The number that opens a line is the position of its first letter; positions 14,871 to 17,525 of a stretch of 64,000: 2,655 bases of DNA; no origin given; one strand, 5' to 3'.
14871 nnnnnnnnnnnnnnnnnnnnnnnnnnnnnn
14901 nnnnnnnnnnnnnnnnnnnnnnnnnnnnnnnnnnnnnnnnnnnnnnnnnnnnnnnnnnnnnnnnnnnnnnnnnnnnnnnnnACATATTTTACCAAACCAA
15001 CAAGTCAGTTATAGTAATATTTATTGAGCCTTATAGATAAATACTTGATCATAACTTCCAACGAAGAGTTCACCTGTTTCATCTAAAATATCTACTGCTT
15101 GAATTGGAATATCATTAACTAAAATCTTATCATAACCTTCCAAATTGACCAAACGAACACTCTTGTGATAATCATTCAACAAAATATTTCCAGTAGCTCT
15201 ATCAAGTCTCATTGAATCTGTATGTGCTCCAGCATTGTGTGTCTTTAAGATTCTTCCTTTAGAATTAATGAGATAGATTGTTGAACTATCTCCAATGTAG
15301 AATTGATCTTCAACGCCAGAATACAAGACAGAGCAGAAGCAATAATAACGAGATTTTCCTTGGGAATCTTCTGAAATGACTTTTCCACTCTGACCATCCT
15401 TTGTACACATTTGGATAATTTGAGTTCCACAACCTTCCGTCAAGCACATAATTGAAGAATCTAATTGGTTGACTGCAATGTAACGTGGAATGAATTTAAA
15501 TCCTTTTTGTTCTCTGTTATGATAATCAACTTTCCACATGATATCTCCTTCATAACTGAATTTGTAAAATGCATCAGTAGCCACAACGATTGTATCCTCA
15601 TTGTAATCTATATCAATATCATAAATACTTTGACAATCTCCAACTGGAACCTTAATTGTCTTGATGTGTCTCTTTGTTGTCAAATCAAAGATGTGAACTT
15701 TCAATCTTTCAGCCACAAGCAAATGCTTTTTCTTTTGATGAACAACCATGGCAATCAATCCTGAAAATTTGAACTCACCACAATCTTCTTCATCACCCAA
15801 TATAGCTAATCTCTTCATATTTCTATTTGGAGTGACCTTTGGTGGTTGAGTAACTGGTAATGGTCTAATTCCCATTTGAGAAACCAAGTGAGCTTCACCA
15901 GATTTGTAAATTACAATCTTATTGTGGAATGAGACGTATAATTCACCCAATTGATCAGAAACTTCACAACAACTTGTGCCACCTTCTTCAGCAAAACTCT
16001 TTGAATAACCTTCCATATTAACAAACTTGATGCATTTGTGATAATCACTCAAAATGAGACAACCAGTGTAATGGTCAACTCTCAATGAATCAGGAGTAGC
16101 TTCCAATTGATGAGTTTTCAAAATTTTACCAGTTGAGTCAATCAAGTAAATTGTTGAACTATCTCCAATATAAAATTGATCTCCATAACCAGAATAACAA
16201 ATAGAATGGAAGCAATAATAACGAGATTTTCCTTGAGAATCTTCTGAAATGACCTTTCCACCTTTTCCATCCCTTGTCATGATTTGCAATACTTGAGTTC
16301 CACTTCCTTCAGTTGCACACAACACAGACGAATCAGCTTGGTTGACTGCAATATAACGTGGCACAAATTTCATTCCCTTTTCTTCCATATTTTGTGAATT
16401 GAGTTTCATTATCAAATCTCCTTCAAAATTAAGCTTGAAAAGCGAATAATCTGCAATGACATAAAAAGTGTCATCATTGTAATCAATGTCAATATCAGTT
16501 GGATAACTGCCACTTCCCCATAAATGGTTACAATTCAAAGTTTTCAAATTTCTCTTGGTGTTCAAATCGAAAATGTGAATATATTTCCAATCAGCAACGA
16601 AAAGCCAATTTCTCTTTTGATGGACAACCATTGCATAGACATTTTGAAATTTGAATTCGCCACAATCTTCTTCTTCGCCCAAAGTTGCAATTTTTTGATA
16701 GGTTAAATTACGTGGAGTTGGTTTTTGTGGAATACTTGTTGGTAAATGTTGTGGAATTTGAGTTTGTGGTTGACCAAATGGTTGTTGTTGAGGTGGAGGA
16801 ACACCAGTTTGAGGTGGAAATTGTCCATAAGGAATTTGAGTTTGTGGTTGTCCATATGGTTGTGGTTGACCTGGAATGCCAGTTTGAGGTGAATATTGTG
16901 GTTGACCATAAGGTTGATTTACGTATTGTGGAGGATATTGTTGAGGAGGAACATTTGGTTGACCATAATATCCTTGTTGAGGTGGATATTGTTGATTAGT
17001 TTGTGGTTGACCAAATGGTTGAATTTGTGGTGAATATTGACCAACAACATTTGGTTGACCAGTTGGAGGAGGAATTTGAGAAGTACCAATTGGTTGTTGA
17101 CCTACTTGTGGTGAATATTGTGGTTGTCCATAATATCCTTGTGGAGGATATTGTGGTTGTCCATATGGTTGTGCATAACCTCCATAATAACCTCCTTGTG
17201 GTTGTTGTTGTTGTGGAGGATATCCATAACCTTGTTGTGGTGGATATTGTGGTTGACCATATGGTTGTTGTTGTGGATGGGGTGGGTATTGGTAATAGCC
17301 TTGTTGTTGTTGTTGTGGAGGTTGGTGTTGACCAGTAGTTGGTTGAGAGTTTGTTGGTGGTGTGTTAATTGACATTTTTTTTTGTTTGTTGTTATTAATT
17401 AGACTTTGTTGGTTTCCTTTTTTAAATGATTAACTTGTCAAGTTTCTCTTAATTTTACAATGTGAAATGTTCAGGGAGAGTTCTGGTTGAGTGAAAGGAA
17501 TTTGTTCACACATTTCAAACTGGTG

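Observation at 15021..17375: Prion-like P/Q/Y-rich N-terminal domain fused to a duplicated NHL-like propeller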

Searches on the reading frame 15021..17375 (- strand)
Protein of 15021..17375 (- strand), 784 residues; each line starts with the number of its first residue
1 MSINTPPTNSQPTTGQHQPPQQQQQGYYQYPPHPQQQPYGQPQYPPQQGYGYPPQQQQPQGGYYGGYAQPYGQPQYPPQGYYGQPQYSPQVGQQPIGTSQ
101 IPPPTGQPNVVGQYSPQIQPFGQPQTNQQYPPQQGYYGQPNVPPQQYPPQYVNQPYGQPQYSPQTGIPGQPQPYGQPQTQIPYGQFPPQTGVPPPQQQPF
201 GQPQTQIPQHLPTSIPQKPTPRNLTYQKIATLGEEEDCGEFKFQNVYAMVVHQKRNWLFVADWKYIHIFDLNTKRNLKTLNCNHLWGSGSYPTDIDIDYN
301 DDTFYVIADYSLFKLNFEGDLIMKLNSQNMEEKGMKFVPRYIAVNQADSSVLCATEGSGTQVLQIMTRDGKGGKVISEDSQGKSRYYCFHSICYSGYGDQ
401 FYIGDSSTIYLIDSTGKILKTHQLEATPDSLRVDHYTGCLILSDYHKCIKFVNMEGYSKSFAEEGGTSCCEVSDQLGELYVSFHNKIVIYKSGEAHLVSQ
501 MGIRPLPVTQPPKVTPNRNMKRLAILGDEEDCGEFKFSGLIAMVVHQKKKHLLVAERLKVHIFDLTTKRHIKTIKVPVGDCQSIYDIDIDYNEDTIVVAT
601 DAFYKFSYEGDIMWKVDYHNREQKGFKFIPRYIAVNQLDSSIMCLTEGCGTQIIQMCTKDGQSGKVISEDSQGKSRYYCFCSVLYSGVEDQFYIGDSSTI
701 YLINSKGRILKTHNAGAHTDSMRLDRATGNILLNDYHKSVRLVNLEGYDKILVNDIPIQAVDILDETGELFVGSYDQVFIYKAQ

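Call 3: search_protein_families(library=pfam, proteins=[window:15021-17375:-], max_evalue=1)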
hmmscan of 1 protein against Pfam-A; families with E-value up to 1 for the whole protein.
window:15021-17375:- (784 aa): 4 families
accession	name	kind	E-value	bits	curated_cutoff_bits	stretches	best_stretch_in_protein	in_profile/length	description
PF22701.2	Mala_s_1-like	-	6.6e-06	26.5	27.5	1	554-703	14-156/195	Mal s 1 allergenic protein-like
PF23335.1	Beta-prop_IFT80_2nd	-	0.0057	15.9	27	1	543-599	78-133/287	IFT80 second beta-propeller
PF03022.22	MRJP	-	0.0059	16.4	19.8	1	558-617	34-104/288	Major royal jelly protein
PF23748.1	Beta-prop_LRRK2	-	0.088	12.2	26.9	1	241-287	211-256/359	LRRK2 beta propeller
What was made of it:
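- On NHL-repeat six-bladed beta-propeller (Pfam PF01436; structures Brat 1q7f, TRIM71 6fpt): The best hit is Mala_s_1-like at 26.5 bits, below the 27.5 cut-off (call 3).
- There are sub-threshold Pfam hits to Mala_s_1-like and MRJP (call 3).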

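Call 6: search_solved_structures(query=window:15021-17375:-, max_evalue=1)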
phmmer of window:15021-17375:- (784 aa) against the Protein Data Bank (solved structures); distinct sequences matched with E-value up to 1: 1.
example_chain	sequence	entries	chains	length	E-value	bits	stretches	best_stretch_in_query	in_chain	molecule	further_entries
2k5d_A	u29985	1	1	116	0.58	11.5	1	525-616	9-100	uncharacterized protein SAG0934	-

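Call 34: find_encoding_contigs(protein=window:15021-17375:-, flank=2000, max_places=4)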
Protein window:15021-17375:- (784 aa): no gene with exactly this product is on record in the collection.

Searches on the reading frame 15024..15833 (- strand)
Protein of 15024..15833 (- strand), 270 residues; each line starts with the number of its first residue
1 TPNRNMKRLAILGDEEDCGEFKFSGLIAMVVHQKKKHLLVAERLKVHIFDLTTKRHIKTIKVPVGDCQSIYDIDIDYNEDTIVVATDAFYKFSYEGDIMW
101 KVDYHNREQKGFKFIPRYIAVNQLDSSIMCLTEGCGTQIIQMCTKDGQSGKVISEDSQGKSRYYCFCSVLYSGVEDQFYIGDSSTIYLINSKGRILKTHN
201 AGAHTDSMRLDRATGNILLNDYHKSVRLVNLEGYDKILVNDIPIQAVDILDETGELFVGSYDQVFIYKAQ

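Call 15: predict_structure(protein=window:15024-15833:-)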
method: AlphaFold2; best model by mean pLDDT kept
length: 270 residues; sequences in the alignment: 1
mean_pLDDT: 34.5   pTM: 0.24
mean pLDDT of the five models: 34.5, 33.9, 30.8, 30.2, 29.9
residues with pLDDT >= 90: 0; 70-90: 0; 50-70: 10; < 50: 260
segments of 3 or more residues with pLDDT < 50: 1-35, 41-46, 53-270
pLDDT, mean of each block of 10 residues (from residue 1): 32 33 38 49 47 46 37 39 30 24 24 27 28 28 31 32 31 41 44 44 38 33 27 28 30 36 33
secondary structure, 60 per line:
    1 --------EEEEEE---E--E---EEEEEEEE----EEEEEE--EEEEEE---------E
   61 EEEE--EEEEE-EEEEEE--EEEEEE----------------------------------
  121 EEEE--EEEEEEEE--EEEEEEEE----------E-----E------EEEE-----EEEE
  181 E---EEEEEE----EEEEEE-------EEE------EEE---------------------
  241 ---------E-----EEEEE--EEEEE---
elements in order: E9-14 E25-32 E37-42 E45-50 E60-64 E67-71 E73-78 E81-86 E121-124 E127-134 E137-144 E168-171 E177-181 E185-190 E195-200 E208-210 E217-219 E256-260 E263-267
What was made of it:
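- Tried and rejected: Single-sequence AlphaFold of unit 2 failed, with pLDDT 34 (call 15).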

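Call 54: predict_structure(alignment_id=A5)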
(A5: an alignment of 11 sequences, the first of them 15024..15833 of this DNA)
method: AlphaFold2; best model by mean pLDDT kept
length: 270 residues; sequences in the alignment: 11
mean_pLDDT: 90.3   pTM: 0.89
mean pLDDT of the five models: 90.3, 90.0, 89.8, 89.6, 89.6
residues with pLDDT >= 90: 201; 70-90: 49; 50-70: 18; < 50: 2
segments of 3 or more residues with pLDDT < 50: none
pLDDT, mean of each block of 10 residues (from residue 1): 76 83 94 97 96 95 85 96 96 97 93 91 96 76 91 67 80 94 92 91 91 93 92 94 95 95 93
secondary structure, 60 per line:
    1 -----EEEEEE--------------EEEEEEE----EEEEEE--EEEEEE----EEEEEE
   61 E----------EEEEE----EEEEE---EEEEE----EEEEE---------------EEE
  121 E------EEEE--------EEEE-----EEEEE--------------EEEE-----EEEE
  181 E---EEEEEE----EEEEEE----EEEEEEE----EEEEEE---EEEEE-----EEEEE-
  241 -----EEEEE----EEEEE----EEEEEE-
elements in order: E6-11 E26-32 E37-42 E45-50 E55-61 E72-76 E81-85 E89-93 E98-102 E118-121 E128-131 E140-143 E149-153 E168-171 E177-181 E185-190 E195-200 E205-211 E216-221 E225-229 E235-239 E246-250 E255-259 E264-269
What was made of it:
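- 15027..15818 (-): NHL-type six-bladed beta-propeller 2, residues 520-783. AlphaFold2 with an 11-sequence alignment gives pLDDT 90.3, pTM 0.89 and 24 strands, i.e. 6 blades of 4 (call 54).
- On NHL-repeat six-bladed beta-propeller (Pfam PF01436; structures Brat 1q7f, TRIM71 6fpt): The AlphaFold2 model of unit 2 has pLDDT 90.3, pTM 0.89 and 24 strands, with the first strand preceding blade 1 (call 54).
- AlphaFold model: pLDDT 90.3 with 24 strands (call 54).
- Tried and rejected: It succeeded only with an 11-sequence alignment (call 54).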

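Call 56: fold_search(model_id=the predicted structure, library=pdb)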
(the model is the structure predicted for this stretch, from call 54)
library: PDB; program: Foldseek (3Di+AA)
matches with E <= 10: 1939; with E <= 0.001: 1607
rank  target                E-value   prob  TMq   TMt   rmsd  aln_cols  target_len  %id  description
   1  9ode_B                5.1e-13  1.00  0.67  0.56   5.7       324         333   11  Structure of the MOR/Gi/Lofentanil Complex, Nucleotide Free (released 2026-03-04)
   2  6eg8_B                7.0e-13  1.00  0.67  0.55   5.7       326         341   11  Structure of the GDP-bound Gs heterotrimer (released 2019-06-05)
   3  8hti_B                1.1e-12  1.00  0.67  0.57   4.7       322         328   11  Human Consensus Olfactory Receptor OR52c in Complex with Octanoic Acid (OCA) and G Protein (released 2023-12-20)
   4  7big_A                1.3e-12  1.00  0.71  0.68   4.0       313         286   11  Crystal structure of v13WRAP-T, a 7-bladed designer protein (released 2021-09-22)
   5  8ge4_B                1.4e-12  1.00  0.67  0.56   5.6       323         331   11  CryoEM structure of beta-2-adrenergic receptor in complex with nucleotide-free Gs heterotrimer (#5 of 20) (released 2024-03-06)
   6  6m8s_H                1.5e-12  1.00  0.67  0.56   5.7       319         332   12  Crystal structure of the KCTD12 H1 domain in complex with Gbeta1gamma2 subunits (released 2019-02-27)
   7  7ld3_B                1.7e-12  1.00  0.68  0.57   4.7       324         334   10  Cryo-EM structure of the human adenosine A1 receptor-Gi2-protein complex bound to its endogenous agonist and an allost (released 2021-09-08)
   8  6n9g_D                2.0e-12  1.00  0.68  0.54   5.4       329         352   11  Crystal Structure of RGS7-Gbeta5 dimer (released 2019-01-09)
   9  8iod_B                2.1e-12  1.00  0.67  0.56   5.5       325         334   11  Cryo-EM structure of the PG-901-bound human melanocortin receptor 5 (MC5R)-Gs complex (released 2023-09-20)
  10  8dzq_C                2.2e-12  1.00  0.67  0.56   5.7       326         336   12  momSalB bound Kappa Opioid Receptor in complex with GoA (released 2023-05-03)
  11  1gg2_B                3.0e-12  1.00  0.68  0.56   4.7       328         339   10  G PROTEIN HETEROTRIMER MUTANT GI_ALPHA_1(G203A) BETA_1 GAMMA_2 WITH GDP BOUND (released 1997-02-12)
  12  5tdh_B                3.0e-12  1.00  0.66  0.55   5.8       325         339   11  The crystal structure of the dominant negative mutant G protein alpha(i)-1-beta-1-gamma-2 G203A/A326S (released 2016-11-09)
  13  9k25_B                3.2e-12  1.00  0.66  0.57   4.9       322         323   11  Cryo-EM structure of apo-P2Y purinoceptor 2-miniGq-Nb35 complex (released 2025-06-11)
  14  6g79_B                3.5e-12  1.00  0.68  0.57   4.4       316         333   11  Coupling specificity of heterotrimeric Go to the serotonin 5-HT1B receptor (released 2018-06-20)
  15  7f6i_C                3.5e-12  1.00  0.67  0.57   5.7       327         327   12  Cryo-EM structure of human bradykinin receptor BK2R in complex Gq proteins and kallidin (released 2022-01-05)
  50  7nyq_B                1.7e-11  1.00  0.77  0.75   3.6       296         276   14  Crystal structure of the Mei-P26 NHL domain (released 2022-05-04)
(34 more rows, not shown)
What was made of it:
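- On NHL-repeat six-bladed beta-propeller (Pfam PF01436; structures Brat 1q7f, TRIM71 6fpt): The highest Foldseek TM-score is also Mei-P26, at 0.77 (call 56).
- Tried and rejected: Foldseek against the PDB is dominated by seven-bladed WD40 G-beta chains, with low TM-scores (0.67) and over-long alignments (call 56).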

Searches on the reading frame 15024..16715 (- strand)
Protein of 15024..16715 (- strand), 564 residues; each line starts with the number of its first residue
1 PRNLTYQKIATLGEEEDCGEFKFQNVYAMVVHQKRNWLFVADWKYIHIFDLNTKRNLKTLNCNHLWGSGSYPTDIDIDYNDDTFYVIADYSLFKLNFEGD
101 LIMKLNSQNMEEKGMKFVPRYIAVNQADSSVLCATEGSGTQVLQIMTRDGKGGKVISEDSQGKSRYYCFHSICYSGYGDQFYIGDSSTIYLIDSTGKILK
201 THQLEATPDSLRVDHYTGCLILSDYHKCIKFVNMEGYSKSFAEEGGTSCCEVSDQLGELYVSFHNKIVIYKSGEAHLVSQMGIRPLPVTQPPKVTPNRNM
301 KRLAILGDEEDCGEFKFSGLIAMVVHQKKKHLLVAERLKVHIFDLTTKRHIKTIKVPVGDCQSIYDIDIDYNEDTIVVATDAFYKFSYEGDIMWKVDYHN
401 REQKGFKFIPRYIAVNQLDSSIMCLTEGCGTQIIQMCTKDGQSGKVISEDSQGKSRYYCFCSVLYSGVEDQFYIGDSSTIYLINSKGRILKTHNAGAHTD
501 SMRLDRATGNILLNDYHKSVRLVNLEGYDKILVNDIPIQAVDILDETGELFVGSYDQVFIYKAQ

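Call 5: find_homologous_proteins(query=window:15024-16715:-)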
Query seq(564 aa) (564 aa): 1 proteins with E <= 0.001 among 5334 candidates.
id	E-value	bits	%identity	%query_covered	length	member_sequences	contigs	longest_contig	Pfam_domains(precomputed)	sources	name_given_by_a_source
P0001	0.0e+0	1054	99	82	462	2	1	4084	-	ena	-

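Call 10: find_encoding_contigs(protein=P0001, flank=5000)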
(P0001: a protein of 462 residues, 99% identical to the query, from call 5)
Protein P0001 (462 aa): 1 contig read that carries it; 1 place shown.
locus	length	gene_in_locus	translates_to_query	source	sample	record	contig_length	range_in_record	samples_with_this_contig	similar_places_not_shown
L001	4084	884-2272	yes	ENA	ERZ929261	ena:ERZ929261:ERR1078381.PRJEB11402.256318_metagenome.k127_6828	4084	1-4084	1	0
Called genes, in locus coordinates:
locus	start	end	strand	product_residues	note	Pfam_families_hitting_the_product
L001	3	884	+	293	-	?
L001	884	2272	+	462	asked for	-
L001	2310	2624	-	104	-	-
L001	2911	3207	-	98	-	PF00069:Pkinase, PF03109:ABC1 (weak), PF07714:PK_Tyr_Ser-Thr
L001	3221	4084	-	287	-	?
